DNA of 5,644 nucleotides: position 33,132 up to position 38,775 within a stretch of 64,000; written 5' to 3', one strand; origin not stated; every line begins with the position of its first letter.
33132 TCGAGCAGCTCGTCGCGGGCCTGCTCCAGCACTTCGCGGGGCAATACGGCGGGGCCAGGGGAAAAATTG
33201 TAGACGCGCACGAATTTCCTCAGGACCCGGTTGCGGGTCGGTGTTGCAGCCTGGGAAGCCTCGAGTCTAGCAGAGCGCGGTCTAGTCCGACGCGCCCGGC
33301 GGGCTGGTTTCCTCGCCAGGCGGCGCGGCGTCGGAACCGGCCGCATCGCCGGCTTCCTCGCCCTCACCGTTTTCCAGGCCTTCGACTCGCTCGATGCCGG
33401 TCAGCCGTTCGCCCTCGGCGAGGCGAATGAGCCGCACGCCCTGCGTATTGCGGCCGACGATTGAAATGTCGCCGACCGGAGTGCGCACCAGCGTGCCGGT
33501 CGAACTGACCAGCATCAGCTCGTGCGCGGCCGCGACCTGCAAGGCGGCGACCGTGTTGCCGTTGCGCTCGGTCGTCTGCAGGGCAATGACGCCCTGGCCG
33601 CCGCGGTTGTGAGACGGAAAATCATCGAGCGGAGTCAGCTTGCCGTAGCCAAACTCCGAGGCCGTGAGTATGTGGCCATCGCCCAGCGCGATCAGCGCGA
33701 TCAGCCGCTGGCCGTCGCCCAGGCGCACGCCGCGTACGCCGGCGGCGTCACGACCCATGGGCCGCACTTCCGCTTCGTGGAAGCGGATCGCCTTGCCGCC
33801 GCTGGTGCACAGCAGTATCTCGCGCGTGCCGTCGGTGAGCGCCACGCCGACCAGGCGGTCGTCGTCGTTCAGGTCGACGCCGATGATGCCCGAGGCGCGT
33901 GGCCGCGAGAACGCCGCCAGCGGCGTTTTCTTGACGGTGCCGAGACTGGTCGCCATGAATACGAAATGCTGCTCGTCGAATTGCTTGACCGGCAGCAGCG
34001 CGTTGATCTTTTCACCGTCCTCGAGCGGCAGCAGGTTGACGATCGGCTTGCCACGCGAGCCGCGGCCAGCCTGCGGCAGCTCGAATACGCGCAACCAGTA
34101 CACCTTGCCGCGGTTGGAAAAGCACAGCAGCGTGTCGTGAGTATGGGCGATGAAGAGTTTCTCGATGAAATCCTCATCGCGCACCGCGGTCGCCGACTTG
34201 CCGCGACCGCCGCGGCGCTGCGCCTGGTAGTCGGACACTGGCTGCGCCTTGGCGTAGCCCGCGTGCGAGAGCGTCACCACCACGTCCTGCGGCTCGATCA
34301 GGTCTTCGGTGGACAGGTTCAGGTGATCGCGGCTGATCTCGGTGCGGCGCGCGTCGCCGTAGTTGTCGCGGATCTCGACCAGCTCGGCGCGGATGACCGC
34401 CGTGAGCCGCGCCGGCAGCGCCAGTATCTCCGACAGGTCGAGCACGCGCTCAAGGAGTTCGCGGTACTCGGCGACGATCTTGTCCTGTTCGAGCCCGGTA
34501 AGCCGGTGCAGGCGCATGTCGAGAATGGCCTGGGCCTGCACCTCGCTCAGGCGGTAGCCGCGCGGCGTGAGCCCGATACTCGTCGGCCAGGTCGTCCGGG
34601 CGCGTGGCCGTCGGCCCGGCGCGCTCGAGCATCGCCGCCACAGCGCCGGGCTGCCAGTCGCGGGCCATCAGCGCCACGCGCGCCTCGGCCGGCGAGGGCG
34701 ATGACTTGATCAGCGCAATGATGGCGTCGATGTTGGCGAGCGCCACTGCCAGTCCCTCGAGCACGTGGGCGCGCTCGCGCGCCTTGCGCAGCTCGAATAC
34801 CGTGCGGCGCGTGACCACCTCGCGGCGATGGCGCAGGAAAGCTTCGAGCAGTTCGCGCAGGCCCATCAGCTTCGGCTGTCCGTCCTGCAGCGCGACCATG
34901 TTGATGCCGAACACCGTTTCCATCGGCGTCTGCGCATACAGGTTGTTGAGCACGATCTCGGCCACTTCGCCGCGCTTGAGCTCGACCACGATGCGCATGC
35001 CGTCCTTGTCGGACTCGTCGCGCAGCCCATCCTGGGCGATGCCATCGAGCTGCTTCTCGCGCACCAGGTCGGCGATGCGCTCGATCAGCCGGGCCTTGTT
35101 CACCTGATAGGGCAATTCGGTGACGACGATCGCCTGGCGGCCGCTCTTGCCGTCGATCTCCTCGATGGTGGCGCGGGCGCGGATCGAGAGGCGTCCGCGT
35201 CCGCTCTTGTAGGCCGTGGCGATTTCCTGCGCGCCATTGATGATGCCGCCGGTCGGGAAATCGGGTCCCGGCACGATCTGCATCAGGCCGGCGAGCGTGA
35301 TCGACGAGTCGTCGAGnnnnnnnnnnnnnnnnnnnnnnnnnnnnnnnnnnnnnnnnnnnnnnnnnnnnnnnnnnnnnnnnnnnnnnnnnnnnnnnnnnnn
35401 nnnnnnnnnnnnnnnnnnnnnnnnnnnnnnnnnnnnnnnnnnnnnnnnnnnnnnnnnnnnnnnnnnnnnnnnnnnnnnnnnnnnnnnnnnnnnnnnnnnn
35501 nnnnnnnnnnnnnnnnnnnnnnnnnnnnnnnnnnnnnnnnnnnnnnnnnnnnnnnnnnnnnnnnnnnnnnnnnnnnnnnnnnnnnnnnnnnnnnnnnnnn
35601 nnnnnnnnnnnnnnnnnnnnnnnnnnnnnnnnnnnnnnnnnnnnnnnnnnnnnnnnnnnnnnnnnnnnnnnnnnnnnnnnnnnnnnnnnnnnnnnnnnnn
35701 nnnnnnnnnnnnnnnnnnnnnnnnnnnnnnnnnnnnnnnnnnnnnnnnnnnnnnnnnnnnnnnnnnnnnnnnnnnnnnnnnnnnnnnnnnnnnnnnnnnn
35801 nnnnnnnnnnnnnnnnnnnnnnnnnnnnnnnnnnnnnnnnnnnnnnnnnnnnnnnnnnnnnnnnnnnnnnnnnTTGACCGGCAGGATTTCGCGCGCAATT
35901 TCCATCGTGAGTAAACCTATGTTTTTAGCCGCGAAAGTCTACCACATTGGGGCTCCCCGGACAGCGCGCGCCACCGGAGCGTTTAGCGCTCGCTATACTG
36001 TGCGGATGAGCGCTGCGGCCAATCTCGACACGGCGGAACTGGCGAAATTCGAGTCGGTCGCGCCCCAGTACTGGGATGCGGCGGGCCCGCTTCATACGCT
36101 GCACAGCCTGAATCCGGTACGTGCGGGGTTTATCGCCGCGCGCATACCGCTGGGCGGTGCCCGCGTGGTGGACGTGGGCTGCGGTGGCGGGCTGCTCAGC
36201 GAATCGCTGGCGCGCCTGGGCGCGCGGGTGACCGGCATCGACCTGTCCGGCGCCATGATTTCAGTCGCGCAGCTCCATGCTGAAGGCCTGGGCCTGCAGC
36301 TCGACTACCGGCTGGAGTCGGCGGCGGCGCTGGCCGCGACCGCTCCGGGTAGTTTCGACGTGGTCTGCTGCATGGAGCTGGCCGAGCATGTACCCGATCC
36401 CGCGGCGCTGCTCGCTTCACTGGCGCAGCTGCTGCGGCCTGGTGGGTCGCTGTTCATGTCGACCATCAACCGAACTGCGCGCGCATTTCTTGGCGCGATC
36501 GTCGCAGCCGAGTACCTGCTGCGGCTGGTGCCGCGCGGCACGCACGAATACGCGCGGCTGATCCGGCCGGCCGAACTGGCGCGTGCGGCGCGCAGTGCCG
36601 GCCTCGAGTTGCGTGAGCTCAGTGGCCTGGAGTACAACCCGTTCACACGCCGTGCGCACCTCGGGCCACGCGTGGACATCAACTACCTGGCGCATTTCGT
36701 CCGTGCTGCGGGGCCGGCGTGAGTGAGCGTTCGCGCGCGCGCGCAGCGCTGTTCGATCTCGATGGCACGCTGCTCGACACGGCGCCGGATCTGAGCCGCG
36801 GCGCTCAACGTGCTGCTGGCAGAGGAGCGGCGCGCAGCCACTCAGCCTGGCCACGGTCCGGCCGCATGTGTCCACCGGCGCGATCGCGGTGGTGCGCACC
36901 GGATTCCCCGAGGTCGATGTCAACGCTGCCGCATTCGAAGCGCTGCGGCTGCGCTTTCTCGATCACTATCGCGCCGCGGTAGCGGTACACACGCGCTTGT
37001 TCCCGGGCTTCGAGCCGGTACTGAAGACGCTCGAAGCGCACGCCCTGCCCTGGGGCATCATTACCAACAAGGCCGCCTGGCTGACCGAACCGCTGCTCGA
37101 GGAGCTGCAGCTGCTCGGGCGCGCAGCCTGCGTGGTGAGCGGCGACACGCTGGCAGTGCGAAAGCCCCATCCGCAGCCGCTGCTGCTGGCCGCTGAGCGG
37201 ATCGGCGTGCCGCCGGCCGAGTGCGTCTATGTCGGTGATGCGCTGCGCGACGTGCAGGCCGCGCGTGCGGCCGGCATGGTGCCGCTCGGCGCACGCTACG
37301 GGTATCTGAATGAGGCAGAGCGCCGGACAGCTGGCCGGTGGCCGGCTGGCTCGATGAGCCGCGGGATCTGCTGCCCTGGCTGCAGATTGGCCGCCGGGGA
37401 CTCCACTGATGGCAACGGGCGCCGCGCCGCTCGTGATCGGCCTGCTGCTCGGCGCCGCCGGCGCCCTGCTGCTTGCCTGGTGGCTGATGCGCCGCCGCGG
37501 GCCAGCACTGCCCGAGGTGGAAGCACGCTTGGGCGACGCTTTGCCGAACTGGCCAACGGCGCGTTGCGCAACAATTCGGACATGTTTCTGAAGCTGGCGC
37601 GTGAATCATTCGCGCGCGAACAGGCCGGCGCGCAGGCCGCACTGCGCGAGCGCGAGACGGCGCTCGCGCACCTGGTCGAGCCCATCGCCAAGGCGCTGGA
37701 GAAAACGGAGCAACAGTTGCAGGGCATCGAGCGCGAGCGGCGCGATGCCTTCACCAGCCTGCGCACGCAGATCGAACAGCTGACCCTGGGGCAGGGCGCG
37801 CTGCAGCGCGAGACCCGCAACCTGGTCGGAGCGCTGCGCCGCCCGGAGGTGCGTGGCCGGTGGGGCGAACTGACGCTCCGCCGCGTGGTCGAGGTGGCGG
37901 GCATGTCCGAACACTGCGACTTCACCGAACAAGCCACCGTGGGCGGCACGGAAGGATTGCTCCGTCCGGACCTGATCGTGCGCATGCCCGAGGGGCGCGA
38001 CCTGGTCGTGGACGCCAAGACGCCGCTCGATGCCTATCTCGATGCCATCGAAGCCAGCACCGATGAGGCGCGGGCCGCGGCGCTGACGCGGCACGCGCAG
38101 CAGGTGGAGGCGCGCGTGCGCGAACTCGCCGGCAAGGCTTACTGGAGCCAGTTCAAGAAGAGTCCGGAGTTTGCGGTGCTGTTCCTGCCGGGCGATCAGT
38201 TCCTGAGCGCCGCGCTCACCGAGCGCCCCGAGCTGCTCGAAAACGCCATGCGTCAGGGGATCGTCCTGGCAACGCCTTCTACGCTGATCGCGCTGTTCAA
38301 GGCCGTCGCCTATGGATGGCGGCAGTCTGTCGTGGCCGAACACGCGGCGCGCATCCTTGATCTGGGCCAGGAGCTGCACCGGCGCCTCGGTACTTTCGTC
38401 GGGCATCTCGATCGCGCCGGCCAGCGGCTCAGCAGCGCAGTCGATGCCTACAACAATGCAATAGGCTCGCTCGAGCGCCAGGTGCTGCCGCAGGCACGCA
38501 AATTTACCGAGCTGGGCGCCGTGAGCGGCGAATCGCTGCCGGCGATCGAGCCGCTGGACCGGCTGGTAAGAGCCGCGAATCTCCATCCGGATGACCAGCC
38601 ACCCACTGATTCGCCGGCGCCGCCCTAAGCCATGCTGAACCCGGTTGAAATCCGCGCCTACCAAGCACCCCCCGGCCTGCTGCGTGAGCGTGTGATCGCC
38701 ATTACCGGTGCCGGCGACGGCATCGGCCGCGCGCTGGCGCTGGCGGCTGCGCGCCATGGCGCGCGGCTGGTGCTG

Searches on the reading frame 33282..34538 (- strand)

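Call 47: search_protein_families(library=pfam, proteins=[window:33282-34538:-], max_evalue=0.00001)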
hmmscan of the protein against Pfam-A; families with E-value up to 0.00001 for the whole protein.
window:33282-34538:- (418 aa): 1 family
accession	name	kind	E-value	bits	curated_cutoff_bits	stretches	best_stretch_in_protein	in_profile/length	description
PF03989.18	DNA_gyraseA_C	-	4.9e-75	247.2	27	6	340-385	2-47/48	DNA gyrase C-terminal domain, beta-propeller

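Call 53: search_protein_families(library=pfam, proteins=[window:33282-34538:-], max_evalue=0.001)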
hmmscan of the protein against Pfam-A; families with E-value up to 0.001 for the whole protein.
window:33282-34538:- (418 aa): 2 families
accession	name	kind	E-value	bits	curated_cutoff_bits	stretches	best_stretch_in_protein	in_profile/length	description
PF03989.18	DNA_gyraseA_C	-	4.9e-75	247.2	27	6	340-385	2-47/48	DNA gyrase C-terminal domain, beta-propeller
PF00521.26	DNA_topoisoIV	-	0.00016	21.1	31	1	1-53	379-431/432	DNA gyrase/topoisomerase IV, subunit A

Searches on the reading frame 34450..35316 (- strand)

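Call 53: search_protein_families(library=pfam, proteins=[window:34450-35316:-], max_evalue=0.001)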
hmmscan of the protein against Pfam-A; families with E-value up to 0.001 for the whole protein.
window:34450-35316:- (288 aa): 1 family
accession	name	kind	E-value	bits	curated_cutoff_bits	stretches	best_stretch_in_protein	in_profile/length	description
PF00521.26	DNA_topoisoIV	-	1.1e-53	183.2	31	1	10-219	173-374/432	DNA gyrase/topoisomerase IV, subunit A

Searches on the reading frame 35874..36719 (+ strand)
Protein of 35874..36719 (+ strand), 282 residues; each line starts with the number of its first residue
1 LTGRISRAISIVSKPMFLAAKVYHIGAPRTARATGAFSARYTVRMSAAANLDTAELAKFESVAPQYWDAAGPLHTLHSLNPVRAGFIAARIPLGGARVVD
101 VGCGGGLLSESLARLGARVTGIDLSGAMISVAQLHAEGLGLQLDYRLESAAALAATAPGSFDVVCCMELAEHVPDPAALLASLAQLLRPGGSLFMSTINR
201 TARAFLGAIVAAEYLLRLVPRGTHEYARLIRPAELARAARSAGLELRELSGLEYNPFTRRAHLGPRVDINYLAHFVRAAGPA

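Call 47: search_protein_families(library=pfam, proteins=[window:35874-36719:+], max_evalue=0.00001)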
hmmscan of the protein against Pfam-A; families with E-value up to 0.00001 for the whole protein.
window:35874-36719:+ (282 aa): 8 families
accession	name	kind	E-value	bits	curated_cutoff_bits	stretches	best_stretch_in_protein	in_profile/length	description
PF13489.12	Methyltransf_23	-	3.1e-24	86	27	1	94-248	22-163/164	Methyltransferase domain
PF08241.18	Methyltransf_11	-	1.1e-23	84.2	21.2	1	99-194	1-94/95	Methyltransferase domain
PF13649.12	Methyltransf_25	-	8.1e-21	75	27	1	98-191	1-97/97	Methyltransferase domain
PF13847.12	Methyltransf_31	-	4.4e-18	65.8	27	1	95-206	4-119/145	Methyltransferase domain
PF08242.18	Methyltransf_12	-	1.8e-17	64.3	30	1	99-193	1-98/98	Methyltransferase domain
PF06325.19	PrmA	-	8.6e-08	32.5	22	1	94-198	161-261/296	Ribosomal protein L11 methyltransferase (PrmA)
PF02353.26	CMAS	-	5.5e-07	29.6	27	1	95-204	63-173/273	Mycolic acid cyclopropane synthetase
PF01209.24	Ubie_methyltran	-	2.5e-06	27.5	20.1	1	59-197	13-153/233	ubiE/COQ5 methyltransferase family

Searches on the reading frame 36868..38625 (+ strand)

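Call 46: search_protein_families(library=pfam, proteins=[window:36868-38625:+], max_evalue=0.00001)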
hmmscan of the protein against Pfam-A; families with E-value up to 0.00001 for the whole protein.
window:36868-38625:+ (586 aa): 4 families
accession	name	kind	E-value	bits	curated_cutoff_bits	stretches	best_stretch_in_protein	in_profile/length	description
PF02646.22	RmuC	-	1.3e-94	317.1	26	1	265-553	2-288/291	RmuC family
PF00702.32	Hydrolase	-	2.2e-21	77.6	26.4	1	26-136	79-191/191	haloacid dehalogenase-like hydrolase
PF13419.12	HAD_2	-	8.1e-21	75.4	23.8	1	26-137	61-173/178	Haloacid dehalogenase-like hydrolase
PF13242.12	Hydrolase_like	-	6.9e-09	35.9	22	1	98-154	3-60/75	HAD-hyrolase-like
